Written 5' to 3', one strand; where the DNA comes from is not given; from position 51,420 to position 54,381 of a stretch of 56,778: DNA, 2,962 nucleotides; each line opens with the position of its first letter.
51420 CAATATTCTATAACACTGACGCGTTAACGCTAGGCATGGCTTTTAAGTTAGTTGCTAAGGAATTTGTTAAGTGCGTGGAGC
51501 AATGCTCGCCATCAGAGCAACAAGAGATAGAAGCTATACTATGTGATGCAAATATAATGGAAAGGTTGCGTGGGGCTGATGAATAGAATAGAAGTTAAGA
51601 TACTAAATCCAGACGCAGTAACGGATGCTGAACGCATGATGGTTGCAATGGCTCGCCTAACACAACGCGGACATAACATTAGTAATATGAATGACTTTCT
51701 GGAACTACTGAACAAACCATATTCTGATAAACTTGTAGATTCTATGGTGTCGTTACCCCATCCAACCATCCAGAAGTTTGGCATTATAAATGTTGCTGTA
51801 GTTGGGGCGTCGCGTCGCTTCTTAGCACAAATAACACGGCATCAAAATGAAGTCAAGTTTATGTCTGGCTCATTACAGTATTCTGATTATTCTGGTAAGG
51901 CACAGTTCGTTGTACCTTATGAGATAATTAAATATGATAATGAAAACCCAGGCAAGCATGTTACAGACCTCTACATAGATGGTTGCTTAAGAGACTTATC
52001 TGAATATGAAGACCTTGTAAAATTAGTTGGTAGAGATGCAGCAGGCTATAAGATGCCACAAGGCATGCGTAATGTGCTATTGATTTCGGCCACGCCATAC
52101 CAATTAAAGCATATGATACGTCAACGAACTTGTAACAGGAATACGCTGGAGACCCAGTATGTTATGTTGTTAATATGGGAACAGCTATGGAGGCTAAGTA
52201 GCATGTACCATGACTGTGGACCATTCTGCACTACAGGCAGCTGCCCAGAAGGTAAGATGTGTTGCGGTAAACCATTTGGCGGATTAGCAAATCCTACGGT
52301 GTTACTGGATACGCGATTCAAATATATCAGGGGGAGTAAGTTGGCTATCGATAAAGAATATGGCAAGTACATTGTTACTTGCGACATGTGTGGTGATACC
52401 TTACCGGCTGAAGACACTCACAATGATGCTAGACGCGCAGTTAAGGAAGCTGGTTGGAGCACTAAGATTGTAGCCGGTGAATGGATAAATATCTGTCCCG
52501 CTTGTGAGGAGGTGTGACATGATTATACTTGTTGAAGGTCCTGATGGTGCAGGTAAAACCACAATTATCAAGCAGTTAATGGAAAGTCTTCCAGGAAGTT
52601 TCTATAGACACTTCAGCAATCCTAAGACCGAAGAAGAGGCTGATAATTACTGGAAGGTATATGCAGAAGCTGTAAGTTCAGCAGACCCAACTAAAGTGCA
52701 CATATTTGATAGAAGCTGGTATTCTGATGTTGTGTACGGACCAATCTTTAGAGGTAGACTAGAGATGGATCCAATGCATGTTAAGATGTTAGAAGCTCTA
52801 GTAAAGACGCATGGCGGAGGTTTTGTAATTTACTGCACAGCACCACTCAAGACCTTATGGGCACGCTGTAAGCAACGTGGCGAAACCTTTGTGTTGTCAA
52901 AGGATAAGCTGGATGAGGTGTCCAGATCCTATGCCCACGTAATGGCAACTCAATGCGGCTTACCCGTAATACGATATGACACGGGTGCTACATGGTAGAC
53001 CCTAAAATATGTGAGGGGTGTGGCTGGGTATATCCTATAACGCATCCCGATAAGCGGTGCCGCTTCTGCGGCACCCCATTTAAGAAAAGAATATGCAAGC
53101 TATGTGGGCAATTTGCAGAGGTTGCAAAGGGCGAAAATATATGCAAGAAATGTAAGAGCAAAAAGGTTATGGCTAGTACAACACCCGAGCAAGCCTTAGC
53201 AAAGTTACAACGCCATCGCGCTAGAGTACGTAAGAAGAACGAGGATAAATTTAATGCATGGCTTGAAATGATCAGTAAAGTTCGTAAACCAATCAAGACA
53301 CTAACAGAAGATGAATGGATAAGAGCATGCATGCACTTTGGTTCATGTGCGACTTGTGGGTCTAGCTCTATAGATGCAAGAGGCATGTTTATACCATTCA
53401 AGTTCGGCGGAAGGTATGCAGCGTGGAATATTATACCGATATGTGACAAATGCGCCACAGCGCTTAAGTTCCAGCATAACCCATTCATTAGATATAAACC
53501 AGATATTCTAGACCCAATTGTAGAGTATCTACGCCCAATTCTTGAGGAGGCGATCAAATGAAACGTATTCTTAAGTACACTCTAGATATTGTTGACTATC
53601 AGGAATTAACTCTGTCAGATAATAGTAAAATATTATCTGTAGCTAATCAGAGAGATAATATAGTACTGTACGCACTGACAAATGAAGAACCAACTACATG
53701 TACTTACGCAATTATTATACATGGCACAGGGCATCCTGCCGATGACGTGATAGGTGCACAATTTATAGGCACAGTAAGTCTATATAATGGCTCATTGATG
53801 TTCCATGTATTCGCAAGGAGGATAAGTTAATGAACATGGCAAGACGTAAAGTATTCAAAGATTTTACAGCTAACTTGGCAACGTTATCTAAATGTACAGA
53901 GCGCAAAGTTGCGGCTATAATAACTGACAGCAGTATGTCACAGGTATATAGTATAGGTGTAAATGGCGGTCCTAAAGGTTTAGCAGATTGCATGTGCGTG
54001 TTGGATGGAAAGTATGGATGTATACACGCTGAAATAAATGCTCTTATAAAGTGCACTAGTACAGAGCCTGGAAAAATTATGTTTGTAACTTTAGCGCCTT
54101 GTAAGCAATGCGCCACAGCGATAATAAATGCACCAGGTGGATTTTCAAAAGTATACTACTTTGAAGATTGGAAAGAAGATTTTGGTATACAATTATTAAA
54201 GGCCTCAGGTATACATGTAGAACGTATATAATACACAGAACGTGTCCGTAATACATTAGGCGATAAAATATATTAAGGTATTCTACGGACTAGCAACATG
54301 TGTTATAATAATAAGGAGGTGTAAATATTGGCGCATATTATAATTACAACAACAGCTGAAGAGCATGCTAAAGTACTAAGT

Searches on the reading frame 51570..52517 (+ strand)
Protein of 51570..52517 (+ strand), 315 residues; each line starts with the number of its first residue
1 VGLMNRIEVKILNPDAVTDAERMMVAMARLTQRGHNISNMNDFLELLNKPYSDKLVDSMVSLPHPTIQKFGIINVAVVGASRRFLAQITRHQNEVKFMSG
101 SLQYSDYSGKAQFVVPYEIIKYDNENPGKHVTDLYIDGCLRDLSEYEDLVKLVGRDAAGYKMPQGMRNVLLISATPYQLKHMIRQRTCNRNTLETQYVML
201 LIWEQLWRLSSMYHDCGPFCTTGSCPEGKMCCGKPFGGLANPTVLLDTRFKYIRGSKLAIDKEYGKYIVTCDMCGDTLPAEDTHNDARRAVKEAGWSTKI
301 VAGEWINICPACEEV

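Call 49: search_protein_families(library=phrogs, proteins=[window:51570-52517:+], max_evalue=0.001)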
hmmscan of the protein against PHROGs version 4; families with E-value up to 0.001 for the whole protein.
window:51570-52517:+ (315 aa): 0 families

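Call 65: search_protein_families(library=pfam, proteins=[window:51570-52517:+], max_evalue=0.01)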
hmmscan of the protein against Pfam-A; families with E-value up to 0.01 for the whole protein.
window:51570-52517:+ (315 aa): 1 family
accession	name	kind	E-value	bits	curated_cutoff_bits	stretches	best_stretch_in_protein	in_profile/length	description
PF02511.20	Thy1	-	2.1e-25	90.1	24.8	1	18-207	7-186/191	Thymidylate synthase complementing protein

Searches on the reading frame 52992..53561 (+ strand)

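Call 49: search_protein_families(library=phrogs, proteins=[window:52992-53561:+], max_evalue=0.001)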
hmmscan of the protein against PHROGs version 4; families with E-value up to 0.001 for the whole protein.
window:52992-53561:+ (189 aa): 0 families

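Call 65: search_protein_families(library=pfam, proteins=[window:52992-53561:+], max_evalue=0.01)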
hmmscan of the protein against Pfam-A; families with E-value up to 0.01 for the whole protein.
window:52992-53561:+ (189 aa): 1 family
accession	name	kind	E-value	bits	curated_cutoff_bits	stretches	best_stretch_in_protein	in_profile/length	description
PF18912.6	DZR_2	-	0.0093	16.2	27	0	35-57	10-30/56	Double zinc ribbon domain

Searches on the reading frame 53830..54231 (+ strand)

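Call 34: search_protein_families(library=phrogs, proteins=[window:53830-54231:+], max_evalue=0.001)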
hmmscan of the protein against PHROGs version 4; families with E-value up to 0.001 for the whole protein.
window:53830-54231:+ (133 aa): 5 families
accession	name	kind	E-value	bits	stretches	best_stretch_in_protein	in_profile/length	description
phrog_174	-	DNA, RNA and nucleotide metabolism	8.4e-29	102.3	1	8-133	119-247/384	dCMP deaminase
phrog_20648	-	DNA, RNA and nucleotide metabolism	8.7e-13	49.1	1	17-130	18-137/311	dCMP deaminase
phrog_2369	-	DNA, RNA and nucleotide metabolism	1.1e-10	42.9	1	16-116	16-129/195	dCMP deaminase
phrog_18355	-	DNA, RNA and nucleotide metabolism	2.4e-06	28.5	1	65-111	3-48/52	deoxycytidinylate deaminase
phrog_9198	-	unknown function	2.4e-05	24.3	1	64-118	385-441/531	-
